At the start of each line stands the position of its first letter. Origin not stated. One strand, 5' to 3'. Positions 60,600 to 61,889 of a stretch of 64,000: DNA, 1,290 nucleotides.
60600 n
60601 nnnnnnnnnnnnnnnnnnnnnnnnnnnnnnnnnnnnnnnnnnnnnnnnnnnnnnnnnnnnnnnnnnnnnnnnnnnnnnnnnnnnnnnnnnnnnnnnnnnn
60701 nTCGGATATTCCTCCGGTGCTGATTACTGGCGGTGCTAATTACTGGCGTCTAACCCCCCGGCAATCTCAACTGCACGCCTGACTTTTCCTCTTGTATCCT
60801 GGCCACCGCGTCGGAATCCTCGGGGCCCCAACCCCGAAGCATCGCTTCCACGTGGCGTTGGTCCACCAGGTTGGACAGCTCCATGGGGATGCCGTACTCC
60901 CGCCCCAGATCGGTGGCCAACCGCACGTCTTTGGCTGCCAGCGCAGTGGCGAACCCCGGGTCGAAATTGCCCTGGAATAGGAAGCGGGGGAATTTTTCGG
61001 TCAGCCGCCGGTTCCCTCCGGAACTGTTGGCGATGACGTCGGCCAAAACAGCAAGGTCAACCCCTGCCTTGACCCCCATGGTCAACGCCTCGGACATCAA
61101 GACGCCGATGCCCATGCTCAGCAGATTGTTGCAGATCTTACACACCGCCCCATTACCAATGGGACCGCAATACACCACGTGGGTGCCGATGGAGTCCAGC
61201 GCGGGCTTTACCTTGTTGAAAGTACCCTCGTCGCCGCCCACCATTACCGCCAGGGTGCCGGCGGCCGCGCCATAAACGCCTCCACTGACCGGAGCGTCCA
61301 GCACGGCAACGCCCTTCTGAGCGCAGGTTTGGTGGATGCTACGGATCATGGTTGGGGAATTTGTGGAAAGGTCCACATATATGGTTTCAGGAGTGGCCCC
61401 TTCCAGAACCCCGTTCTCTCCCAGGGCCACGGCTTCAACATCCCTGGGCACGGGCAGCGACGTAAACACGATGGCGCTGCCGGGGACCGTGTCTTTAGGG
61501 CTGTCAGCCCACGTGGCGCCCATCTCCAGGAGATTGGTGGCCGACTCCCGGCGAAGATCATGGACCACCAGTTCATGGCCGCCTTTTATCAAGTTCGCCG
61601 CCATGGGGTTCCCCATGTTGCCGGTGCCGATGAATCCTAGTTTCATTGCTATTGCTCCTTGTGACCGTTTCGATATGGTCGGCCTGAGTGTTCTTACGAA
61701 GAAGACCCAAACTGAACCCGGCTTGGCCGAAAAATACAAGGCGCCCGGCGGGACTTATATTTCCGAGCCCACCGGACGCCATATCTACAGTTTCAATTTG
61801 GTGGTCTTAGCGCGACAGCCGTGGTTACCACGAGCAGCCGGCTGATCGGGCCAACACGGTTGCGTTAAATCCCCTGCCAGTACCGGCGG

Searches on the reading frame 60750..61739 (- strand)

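Call 19: search_protein_families(library=pfam, proteins=[window:60750-61739:-], max_evalue=0.00001)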
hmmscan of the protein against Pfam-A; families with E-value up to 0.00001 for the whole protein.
window:60750-61739:- (329 aa): 3 families
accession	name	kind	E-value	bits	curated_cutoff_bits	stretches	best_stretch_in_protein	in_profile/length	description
PF03446.21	NAD_binding_2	-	2.4e-48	164.6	21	1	33-192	1-161/161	NAD binding domain of 6-phosphogluconate dehydrogenase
PF14833.11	NAD_binding_11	-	1.2e-30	106.7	30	1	195-314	1-120/122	NAD-binding of NADP-dependent 3-hydroxyisobutyrate dehydrogenase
PF03807.23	F420_oxidored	-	5.2e-07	30.6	21.6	1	33-105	1-76/94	NADP oxidoreductase coenzyme F420-dependent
